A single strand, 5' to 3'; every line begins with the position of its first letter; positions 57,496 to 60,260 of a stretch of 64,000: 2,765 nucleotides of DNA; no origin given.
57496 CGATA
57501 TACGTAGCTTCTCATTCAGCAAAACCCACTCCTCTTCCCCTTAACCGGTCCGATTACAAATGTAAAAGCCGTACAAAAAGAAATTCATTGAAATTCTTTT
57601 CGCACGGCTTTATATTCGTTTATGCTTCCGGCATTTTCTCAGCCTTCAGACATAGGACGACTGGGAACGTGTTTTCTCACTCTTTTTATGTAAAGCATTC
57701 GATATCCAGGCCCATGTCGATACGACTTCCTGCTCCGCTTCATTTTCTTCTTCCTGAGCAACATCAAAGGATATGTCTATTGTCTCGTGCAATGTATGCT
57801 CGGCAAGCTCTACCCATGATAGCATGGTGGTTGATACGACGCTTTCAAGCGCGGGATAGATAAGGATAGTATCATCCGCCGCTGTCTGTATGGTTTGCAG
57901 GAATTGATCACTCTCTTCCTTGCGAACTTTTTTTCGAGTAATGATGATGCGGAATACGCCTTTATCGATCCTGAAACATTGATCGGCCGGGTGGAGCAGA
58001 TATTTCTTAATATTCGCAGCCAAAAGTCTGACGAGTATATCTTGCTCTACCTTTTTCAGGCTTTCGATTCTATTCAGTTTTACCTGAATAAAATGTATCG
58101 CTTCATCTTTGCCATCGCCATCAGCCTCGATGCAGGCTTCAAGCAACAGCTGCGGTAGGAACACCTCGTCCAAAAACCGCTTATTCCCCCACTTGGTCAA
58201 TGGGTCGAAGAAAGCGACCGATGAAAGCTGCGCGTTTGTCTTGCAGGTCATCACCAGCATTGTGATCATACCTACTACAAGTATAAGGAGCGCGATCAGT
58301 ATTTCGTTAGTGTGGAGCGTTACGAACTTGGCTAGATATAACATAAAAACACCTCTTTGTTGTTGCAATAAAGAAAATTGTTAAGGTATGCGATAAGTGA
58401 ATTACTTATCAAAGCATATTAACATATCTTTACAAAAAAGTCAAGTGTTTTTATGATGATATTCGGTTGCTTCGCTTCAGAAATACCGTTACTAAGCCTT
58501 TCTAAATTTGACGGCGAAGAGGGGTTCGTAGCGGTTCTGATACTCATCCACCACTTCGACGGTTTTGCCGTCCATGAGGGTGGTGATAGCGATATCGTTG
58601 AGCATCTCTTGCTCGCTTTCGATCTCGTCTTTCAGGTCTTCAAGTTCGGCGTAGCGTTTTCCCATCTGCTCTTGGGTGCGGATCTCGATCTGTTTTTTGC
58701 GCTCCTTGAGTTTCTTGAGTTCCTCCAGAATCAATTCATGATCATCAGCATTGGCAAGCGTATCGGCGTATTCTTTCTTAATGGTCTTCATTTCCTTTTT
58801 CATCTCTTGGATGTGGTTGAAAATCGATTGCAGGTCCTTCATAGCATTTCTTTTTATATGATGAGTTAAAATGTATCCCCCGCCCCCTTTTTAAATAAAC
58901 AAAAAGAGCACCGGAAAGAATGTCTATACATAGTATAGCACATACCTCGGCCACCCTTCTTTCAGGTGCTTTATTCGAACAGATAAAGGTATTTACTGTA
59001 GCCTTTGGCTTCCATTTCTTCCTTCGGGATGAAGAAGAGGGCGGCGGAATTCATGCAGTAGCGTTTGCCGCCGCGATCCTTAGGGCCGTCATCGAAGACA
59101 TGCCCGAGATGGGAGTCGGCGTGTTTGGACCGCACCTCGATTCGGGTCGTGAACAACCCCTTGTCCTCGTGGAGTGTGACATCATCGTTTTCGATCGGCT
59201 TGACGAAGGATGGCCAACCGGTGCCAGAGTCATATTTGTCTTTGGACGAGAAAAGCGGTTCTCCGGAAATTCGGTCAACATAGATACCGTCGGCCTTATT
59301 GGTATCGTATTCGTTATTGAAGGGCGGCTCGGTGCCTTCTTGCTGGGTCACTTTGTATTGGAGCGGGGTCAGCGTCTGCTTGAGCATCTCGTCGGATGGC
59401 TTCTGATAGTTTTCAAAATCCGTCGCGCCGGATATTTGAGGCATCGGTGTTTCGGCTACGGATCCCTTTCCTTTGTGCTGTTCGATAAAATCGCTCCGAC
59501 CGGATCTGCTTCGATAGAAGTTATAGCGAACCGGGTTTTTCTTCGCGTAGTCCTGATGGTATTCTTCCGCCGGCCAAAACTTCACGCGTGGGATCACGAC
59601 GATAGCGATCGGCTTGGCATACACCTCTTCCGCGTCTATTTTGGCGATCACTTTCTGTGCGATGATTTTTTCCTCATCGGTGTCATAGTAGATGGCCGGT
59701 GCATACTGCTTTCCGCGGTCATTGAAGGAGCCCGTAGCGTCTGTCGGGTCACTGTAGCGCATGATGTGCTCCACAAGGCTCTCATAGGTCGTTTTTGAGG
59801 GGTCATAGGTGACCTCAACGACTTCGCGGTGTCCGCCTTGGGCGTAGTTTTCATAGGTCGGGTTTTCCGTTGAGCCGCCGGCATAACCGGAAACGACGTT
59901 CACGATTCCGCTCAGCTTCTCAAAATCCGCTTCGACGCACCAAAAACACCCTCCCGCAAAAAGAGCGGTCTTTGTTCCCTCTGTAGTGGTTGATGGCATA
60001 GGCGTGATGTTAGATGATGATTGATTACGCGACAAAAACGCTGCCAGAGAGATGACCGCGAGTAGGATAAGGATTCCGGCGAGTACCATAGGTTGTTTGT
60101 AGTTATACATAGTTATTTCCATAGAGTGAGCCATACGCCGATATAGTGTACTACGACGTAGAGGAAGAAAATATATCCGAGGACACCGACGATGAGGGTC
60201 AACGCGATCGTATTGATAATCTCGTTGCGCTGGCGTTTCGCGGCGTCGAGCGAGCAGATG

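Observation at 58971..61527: Putative extracytoplasmic redox operon: DUF1360 - DM13-like - MerT-like CC membrane protein - membrane-anchored MsrAB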

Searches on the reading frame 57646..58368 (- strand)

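Call 3: search_protein_families(library=pfam, max_evalue=1, proteins=[window:57646-58368:-])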
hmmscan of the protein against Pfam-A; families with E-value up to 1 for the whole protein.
window:57646-58368:- (240 aa): 1 family
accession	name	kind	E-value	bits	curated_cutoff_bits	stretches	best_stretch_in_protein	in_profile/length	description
PF03596.19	Cad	-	0.0021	18.5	26.2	1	10-60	116-163/192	Cadmium resistance transporter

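Call 5: search_protein_families(library=ncbifam, max_evalue=0.1, proteins=[window:57646-58368:-])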
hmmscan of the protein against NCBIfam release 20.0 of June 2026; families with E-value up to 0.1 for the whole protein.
window:57646-58368:- (240 aa): 2 families
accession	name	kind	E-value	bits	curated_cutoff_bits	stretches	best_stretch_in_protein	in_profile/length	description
NF051473.1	DigCycDgcsShew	equivalog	0.0063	15.9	400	1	41-147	124-226/291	diguanylate cyclase DgcS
TIGR02523.1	type_IV_pilV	equivalog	0.044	14.3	52.2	0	22-46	8-32/139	type IV pilus modification protein PilV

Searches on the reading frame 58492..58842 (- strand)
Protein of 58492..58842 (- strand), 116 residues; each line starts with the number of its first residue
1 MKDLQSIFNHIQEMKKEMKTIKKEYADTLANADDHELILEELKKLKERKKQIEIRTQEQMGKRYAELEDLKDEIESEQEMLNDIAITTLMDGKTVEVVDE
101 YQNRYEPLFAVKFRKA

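Call 3: search_protein_families(library=pfam, max_evalue=1, proteins=[window:58492-58842:-])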
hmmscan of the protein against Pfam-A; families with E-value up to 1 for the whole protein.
window:58492-58842:- (116 aa): 20 families
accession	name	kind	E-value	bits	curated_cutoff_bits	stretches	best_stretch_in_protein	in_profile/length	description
PF03961.19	FapA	-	0.0044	17.1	31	1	2-96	156-248/272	Flagellar Assembly Protein A beta solenoid domain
PF14182.11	YgaB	-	0.012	16.5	27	1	47-103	24-76/77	YgaB-like protein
PF20497.3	SWI-SNF_Ssr4_C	-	0.022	14.6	22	1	7-79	99-166/456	SWI/SNF and RSC complexes subunit Ssr4 C-terminal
PF06103.16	DUF948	-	0.024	15.2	37.2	1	4-45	28-70/89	Bacterial protein of unknown function (DUF948)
PF00804.31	Syntaxin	-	0.029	14.6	26.7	1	3-79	3-79/157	Syntaxin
PF14201.11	DUF4318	-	0.064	14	27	1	83-115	41-74/75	Domain of unknown function (DUF4318)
PF06419.17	COG6_N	-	0.079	13.5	27.4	1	2-57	40-92/114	Conserved oligomeric complex COG6, N-terminal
PF25034.1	Spectrin_SYNE1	-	0.14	12.2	35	1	5-53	36-84/188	Nesprin-1, spectrin repeats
PF22905.2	Hydro_N_hd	-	0.19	12.1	27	1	9-73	118-182/195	Hydrolase N-terminal helical domain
PF10303.14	DUF2408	-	0.22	12.5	25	1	2-112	6-114/130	Protein of unknown function (DUF2408)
PF10686.14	YAcAr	-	0.23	11.7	28.2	0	31-55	10-34/66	YspA, cpYpsA-related SLOG family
PF05531.17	NPV_P10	-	0.3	12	29.8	0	41-83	26-68/75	Nucleopolyhedrovirus P10 protein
PF23735.1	KIF9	-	0.39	11.3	31.9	1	5-82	35-117/140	Kinesin-like protein KIF9 domain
PF12308.13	Noelin-1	-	0.4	11.3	25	1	2-64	39-98/100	Neurogenesis glycoprotein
PF16740.10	SKA2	-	0.51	10.6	30.1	0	34-79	53-98/110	Spindle and kinetochore-associated protein 2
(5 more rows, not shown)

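Call 5: search_protein_families(library=ncbifam, max_evalue=0.1, proteins=[window:58492-58842:-])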
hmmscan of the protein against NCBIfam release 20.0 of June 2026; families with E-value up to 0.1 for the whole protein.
window:58492-58842:- (116 aa): 11 families
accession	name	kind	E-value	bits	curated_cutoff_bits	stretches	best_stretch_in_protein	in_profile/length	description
TIGR01000.1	bacteriocin_acc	subfamily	0.0032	16.4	258.85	1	6-103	241-335/457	bacteriocin secretion accessory protein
NF003034.1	PRK03918.1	equivalog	0.0069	14.4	700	1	1-83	330-412/878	DNA double-strand break repair ATPase Rad50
NF006383.0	PRK08626.1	equivalog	0.0081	14.5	663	1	10-62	463-515/657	fumarate reductase flavoprotein subunit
NF045487.1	ASRP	equivalog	0.012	14.2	300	1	4-84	158-237/593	archaea-specific SMC-related protein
NF009785.0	PRK13280.1-2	equivalog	0.019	14.4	240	1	15-75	76-137/246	N-glycosylase/DNA lyase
NF003118.0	PRK04036.1-3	equivalog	0.046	12.7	445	1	11-108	9-111/481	DNA-directed DNA polymerase II small subunit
NF033455.1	BREX_6_MTaseX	exception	0.051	11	900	1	15-104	1093-1180/1319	BREX-6 system adenine-specific DNA-methyltransferase PglX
TIGR04041.1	activase_YjjW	hypoth_equivalog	0.053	12.9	250.2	1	4-86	153-229/276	YjjW family glycine radical enzyme activase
NF006548.1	PRK09041.1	equivalog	0.053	12.7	277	1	9-110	72-171/287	flagellar motor protein MotB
TIGR04527.1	mycoplas_twoTM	subfamily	0.063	13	125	1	3-87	62-139/248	MG_279/MG_280 family protein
NF008438.0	PRK11281.1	equivalog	0.082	10.6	991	1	5-85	69-148/1113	mechanosensitive channel MscK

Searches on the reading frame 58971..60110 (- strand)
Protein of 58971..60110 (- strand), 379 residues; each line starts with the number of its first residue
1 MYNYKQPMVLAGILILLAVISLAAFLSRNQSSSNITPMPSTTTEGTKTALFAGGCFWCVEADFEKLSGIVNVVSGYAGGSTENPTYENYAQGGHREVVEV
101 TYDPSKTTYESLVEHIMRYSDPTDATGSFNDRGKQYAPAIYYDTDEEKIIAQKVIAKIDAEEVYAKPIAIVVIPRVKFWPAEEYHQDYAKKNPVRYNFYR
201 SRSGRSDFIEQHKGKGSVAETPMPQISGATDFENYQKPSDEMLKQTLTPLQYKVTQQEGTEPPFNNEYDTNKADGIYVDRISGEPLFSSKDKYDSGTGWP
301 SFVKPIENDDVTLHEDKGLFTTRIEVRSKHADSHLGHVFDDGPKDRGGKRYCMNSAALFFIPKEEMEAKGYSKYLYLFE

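Call 3: search_protein_families(library=pfam, max_evalue=1, proteins=[window:58971-60110:-])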
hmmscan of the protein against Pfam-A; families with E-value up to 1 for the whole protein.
window:58971-60110:- (379 aa): 2 families
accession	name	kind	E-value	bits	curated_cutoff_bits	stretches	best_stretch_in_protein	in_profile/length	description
PF01625.27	PMSR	-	1.8e-53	181.3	23.7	1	48-197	1-152/153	Peptide methionine sulfoxide reductase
PF01641.26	SelR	-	2.7e-47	159.9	24.9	1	247-362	1-116/116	SelR domain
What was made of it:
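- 58971..60110 (-): msrAB. It encodes a 379-aa fused MsrA-MsrB with an N-terminal signal anchor or signal peptide. The MsrA active site is GCFWC. The MsrB catalytic motif is RYCMNS. MsrB has GTGWPSF, so it lacks the canonical resolving Cys, and it has no Zn CxxC pairs. The whole protein has only 3 Cys. Pfam PMSR E 1.8e-53 and SelR E 2.7e-47 (call 3).
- Checked: MsrAB, 58971-60110: PMSR E 2e-53 and SelR E 3e-47 (call 3).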

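Call 5: search_protein_families(library=ncbifam, max_evalue=0.1, proteins=[window:58971-60110:-])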
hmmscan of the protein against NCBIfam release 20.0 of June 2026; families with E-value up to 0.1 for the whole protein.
window:58971-60110:- (379 aa): 8 families
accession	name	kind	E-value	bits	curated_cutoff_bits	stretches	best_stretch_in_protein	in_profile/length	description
NF010625.0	PRK14018.1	equivalog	1.3e-108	363.8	522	1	42-374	194-516/521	bifunctional peptide-methionine (S)-S-oxide reductase MsrA/peptide-methionine (R)-S-oxide reductase MsrB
NF004042.0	PRK05550.1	equivalog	7.8e-92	307.5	330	2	41-195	129-282/293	bifunctional methionine sulfoxide reductase B/A protein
TIGR00357.1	TIGR00357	equivalog_domain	5e-60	201.4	113.05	1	237-371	1-134/134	peptide-methionine (R)-S-oxide reductase MsrB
TIGR00401.1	msrA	equivalog_domain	5.7e-44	150.2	108.1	1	47-196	1-152/153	peptide-methionine (S)-S-oxide reductase MsrA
NF004036.0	PRK05508.1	equivalog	8.5e-22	77.2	179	1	245-364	4-120/121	methionine-R-sulfoxide reductase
NF004038.0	PRK05528.1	equivalog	4.2e-18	65.9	200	1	48-194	3-142/157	peptide-methionine (S)-S-oxide reductase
NF041383.1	Trx_VPGUxxT_two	exception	2.3e-07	30.8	275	1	42-118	141-202/287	VPGUxxT family thioredoxin-like (seleno)protein, type 2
TIGR01130.1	ER_PDI_fam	subfamily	0.032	13.8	344.25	1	153-218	398-457/476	protein disulfide-isomerase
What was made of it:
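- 58971..60110 (-): NCBIfam MsrA and MsrB domain models score above their cut-offs (call 5).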

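Call 43: find_related_loci(query=window:58971-60110:-, collection=metagenome_contigs, flank=4000)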
Query window:58971-60110:- (379 aa) in metagenome_contigs; peptide patterns used: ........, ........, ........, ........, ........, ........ (x = any residue, [..] = any of these).
167 stretches matched a pattern; 96 encode a relative of the query (tblastn E <= 1e-3); the best 80 are kept; 80 distinct loci.
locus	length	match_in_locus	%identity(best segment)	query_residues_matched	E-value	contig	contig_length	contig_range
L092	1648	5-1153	80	1-379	0e+0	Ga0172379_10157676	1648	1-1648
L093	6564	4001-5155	72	1-379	0e+0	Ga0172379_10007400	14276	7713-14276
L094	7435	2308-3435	62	9-379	2e-146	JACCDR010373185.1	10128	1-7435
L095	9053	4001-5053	61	38-375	9e-146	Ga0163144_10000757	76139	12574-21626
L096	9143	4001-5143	55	9-379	6e-143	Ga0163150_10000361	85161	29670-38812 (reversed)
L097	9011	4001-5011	59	42-379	3e-139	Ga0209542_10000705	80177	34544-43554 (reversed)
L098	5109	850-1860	59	42-379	3e-138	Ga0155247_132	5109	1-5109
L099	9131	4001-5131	54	4-378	9e-137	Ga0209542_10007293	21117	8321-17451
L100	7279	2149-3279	54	13-379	1e-136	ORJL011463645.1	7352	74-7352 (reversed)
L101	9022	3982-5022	58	36-371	5e-133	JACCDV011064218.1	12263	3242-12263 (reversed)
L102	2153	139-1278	53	5-379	2e-141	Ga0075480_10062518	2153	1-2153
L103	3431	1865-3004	53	5-379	6e-137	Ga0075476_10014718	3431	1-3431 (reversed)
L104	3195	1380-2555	52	15-379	6e-137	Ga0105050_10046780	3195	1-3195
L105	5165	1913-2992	55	13-379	2e-130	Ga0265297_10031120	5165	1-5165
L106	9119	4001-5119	54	15-379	2e-127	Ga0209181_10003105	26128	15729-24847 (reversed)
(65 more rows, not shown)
